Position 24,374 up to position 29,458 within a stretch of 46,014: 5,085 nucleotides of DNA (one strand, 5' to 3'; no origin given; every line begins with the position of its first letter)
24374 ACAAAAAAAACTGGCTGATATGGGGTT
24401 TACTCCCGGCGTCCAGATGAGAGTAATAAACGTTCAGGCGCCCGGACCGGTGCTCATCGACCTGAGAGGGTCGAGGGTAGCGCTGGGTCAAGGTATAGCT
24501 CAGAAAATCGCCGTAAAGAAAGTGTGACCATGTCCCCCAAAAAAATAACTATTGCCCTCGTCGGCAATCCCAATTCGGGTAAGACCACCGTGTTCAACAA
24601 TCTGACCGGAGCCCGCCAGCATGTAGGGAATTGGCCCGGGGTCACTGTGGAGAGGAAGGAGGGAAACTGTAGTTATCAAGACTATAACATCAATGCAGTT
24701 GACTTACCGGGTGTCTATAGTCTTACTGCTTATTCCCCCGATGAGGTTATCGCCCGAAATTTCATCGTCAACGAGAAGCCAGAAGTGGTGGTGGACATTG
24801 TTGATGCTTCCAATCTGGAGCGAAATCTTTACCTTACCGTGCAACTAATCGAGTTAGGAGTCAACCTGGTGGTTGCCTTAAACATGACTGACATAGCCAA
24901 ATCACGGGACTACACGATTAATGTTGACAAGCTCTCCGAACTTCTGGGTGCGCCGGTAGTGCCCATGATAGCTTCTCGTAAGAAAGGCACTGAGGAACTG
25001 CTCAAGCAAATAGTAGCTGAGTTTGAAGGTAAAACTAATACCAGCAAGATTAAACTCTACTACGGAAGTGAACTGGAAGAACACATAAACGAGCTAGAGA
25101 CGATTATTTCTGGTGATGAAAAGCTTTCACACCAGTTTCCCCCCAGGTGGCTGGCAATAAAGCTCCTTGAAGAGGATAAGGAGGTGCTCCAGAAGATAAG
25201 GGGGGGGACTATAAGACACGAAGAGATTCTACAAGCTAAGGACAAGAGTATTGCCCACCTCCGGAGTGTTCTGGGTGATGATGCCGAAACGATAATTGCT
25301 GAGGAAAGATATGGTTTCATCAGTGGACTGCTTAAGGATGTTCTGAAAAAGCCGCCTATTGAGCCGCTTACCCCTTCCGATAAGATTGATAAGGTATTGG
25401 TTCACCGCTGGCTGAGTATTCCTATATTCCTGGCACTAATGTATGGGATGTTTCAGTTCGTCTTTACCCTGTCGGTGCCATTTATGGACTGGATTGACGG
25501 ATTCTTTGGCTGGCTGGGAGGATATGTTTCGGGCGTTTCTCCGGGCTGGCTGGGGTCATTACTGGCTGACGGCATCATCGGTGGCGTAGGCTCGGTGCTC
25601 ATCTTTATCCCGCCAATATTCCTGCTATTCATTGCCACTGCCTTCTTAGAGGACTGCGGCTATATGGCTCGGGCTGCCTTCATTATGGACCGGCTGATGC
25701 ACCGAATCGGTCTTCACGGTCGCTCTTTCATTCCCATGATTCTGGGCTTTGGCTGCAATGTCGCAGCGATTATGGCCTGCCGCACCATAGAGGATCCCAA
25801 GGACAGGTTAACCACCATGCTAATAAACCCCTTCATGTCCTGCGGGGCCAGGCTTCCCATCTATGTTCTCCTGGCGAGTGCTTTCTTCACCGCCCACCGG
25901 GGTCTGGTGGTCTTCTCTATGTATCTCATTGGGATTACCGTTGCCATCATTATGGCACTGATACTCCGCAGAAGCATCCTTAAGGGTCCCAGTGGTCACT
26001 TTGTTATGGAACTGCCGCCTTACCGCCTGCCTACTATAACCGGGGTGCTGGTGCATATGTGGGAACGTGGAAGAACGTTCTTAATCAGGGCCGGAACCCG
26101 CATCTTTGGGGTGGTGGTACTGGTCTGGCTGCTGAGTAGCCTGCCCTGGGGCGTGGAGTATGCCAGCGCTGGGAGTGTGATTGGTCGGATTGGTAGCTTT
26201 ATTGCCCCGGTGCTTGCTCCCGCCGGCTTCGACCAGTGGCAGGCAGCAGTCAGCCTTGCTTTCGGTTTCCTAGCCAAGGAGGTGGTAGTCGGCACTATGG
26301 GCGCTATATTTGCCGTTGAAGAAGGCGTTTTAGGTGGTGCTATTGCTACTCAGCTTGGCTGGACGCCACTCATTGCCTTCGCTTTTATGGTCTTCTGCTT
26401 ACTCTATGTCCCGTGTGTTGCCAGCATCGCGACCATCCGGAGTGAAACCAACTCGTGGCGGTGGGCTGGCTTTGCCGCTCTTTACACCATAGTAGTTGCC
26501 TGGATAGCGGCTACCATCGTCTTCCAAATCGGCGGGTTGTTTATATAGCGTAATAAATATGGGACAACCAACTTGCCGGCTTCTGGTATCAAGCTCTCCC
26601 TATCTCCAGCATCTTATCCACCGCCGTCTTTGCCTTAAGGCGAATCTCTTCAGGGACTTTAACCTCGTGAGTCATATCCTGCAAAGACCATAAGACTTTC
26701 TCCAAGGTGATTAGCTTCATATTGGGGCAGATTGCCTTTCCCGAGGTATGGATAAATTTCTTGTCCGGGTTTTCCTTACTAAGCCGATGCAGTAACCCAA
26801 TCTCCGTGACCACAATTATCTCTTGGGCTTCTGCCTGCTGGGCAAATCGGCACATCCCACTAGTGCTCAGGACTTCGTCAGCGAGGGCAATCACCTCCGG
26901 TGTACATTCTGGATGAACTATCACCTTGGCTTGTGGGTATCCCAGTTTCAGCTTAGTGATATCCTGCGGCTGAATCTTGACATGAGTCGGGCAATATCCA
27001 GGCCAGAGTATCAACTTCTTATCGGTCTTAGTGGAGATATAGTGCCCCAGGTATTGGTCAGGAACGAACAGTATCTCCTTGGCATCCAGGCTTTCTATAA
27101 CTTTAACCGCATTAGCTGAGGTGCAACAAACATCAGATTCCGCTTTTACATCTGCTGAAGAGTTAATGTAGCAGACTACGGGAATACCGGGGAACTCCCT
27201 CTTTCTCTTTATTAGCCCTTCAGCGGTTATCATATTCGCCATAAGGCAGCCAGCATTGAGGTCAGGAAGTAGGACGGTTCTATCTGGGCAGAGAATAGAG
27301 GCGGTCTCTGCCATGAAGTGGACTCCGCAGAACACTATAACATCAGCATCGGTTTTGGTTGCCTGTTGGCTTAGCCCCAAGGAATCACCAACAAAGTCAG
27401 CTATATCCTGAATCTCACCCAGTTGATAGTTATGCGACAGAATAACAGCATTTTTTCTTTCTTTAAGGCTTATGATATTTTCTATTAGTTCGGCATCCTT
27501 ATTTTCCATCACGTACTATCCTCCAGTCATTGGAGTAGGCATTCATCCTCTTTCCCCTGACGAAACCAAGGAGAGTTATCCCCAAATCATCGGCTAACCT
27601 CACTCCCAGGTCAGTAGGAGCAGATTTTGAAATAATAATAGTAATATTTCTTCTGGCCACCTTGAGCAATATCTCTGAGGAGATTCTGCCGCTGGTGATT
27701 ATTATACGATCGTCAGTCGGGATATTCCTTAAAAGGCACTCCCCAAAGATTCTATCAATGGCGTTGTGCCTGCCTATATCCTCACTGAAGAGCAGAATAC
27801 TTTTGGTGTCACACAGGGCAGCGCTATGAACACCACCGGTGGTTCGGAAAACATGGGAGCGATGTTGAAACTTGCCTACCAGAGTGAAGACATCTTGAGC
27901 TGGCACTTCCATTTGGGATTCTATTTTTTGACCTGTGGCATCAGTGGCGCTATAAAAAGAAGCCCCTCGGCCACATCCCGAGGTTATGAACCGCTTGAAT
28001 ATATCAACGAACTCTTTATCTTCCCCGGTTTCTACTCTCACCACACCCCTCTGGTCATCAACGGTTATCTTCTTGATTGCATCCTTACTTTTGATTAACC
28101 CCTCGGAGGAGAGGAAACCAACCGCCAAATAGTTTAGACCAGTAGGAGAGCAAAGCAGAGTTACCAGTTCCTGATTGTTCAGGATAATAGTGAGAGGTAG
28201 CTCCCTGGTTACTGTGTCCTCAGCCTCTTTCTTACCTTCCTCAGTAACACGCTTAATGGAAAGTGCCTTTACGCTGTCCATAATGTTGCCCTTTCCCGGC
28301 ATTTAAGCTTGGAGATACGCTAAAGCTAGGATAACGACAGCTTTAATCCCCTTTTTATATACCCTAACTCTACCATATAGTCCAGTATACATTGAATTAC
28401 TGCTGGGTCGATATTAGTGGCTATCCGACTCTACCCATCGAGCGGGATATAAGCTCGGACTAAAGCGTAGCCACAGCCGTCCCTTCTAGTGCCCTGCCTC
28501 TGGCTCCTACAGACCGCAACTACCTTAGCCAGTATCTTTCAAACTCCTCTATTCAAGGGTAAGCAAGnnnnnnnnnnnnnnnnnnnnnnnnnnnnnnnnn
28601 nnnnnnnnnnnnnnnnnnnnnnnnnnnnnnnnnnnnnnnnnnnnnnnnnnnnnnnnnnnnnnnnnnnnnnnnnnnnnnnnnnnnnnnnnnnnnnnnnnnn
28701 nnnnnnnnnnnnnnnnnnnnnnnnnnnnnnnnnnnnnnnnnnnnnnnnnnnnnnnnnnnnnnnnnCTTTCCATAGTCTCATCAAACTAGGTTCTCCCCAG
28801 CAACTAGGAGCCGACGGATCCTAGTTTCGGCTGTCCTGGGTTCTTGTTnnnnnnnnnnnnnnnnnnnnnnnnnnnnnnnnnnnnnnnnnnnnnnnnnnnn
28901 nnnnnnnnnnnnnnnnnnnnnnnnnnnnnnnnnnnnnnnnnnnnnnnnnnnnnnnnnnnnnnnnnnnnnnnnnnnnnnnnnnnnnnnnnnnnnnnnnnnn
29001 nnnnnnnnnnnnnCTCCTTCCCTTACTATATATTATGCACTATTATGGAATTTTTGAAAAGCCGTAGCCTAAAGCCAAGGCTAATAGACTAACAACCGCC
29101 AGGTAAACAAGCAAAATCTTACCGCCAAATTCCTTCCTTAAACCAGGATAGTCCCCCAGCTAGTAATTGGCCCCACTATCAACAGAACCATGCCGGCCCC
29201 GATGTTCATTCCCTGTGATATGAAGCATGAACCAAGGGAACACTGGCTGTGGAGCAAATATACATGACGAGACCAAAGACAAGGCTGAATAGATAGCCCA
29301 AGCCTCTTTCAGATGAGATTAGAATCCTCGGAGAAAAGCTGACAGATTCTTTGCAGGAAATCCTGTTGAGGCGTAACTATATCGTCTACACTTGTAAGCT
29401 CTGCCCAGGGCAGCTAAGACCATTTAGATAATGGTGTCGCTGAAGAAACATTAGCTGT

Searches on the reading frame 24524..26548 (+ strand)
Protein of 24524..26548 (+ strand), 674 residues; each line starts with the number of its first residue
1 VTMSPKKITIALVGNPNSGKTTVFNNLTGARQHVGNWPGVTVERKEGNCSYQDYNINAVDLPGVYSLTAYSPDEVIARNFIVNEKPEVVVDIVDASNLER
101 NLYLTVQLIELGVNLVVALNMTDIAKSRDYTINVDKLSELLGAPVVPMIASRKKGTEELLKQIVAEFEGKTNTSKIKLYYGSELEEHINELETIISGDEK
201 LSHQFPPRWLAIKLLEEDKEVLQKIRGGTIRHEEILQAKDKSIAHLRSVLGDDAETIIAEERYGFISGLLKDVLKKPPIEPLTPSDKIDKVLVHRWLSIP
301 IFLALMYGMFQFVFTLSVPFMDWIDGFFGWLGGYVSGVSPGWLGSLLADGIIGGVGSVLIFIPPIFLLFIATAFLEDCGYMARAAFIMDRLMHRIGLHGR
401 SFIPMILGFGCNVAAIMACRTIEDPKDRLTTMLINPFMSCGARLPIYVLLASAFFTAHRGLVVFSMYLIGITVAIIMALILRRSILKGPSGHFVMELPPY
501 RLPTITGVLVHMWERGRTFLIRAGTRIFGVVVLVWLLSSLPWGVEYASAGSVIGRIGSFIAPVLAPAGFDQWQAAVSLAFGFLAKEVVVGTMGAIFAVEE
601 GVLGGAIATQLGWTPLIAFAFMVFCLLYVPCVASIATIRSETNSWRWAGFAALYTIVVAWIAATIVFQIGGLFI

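Call 54: search_protein_families(library=ncbifam, proteins=[window:24524-26548:+], max_evalue=1e-10)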
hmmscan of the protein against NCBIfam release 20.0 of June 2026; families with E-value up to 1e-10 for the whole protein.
window:24524-26548:+ (674 aa): 3 families
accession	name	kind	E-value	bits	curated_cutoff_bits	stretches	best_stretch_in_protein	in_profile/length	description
TIGR00437.1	feoB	equivalog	3.3e-199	663.4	315.65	1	14-641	1-594/594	ferrous iron transport protein B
NF007105.0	PRK09554.1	equivalog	3.4e-175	584.4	683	1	6-600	2-596/772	Fe(2+) transporter permease subunit FeoB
TIGR03594.1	GTPase_EngA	equivalog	7.4e-17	61.5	306.7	1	9-174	2-167/432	ribosome biogenesis GTPase Der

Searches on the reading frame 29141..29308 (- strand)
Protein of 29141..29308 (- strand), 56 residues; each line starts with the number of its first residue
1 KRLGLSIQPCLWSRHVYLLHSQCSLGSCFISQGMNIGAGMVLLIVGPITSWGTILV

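Call 109: search_protein_families(library=pfam, proteins=[window:29141-29308:-], max_evalue=0.01)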
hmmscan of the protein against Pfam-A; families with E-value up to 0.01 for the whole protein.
seq(56 aa): 0 families
